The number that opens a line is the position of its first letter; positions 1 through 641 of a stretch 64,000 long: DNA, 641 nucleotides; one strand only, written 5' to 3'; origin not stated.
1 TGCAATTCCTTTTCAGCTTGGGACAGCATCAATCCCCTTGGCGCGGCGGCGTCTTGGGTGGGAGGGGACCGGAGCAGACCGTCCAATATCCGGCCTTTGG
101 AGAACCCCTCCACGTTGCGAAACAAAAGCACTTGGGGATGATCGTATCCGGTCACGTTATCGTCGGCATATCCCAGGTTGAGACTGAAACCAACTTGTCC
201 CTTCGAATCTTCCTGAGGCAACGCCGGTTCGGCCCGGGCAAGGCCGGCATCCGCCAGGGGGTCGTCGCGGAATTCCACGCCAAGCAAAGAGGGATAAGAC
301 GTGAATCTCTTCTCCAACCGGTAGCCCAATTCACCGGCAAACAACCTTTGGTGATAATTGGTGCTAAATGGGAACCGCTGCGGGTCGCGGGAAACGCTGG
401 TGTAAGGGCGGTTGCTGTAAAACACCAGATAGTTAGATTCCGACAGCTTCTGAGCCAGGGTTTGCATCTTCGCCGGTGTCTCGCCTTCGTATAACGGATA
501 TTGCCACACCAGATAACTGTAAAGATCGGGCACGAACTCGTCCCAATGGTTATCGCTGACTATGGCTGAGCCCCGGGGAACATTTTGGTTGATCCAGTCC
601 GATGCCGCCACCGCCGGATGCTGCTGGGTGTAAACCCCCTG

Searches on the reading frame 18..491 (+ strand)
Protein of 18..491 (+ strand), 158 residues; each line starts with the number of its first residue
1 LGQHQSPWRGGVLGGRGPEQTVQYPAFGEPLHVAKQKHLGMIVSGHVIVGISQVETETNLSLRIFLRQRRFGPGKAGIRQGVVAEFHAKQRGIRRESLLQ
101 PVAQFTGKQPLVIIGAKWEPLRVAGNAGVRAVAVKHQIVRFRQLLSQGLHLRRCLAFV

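Call 73: search_protein_families(library=padloc, alignment_id=A5, max_evalue=0.00001)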
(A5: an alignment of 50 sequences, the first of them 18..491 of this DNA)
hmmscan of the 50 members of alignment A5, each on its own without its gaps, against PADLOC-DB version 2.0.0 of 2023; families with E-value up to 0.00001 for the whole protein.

A. member 1, window:18-491:+ (158 aa): 0 families

B. families by the number of members that match (of 50 scanned): 13 families
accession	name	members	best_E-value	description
PDLC01439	typeIV_DinG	1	2.6e-118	CAS-IV-A; associated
PDLC01086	C3a186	1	1.1e-51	"C-3?,4? desaturase"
PDLC01729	typeIV_DinG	1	7.5e-50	Csf4_0_IVA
PDLC01247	DEDDh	1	7.3e-38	"CAS-I,CAS-II,CAS-III,CAS-IV,CAS-V,CAS-VI; associated"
PDLC01730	typeIV_DinG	1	5.3e-31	Csf4_1_IVA1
PDLC05027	PDC-S48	1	1.2e-30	-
PDLC01321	typeIV_DinG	1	2.1e-27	CAS-IV-A; associated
PDLC01731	typeIV_DinG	1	1.3e-26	Csf4_2_IVA1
PDLC05028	PDC-S48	1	1.5e-25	-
PDLC01007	typeIV_DinG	1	3.1e-23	CRISPR type AFERR-associated DEAD/DEAH-box helicase Csf4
PDLC01732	typeIV_DinG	1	1.5e-06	Csf4_3_IVE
PDLC04134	mad2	1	2.3e-06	mads_2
PDLC04700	PDC-M54A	1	5.6e-06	-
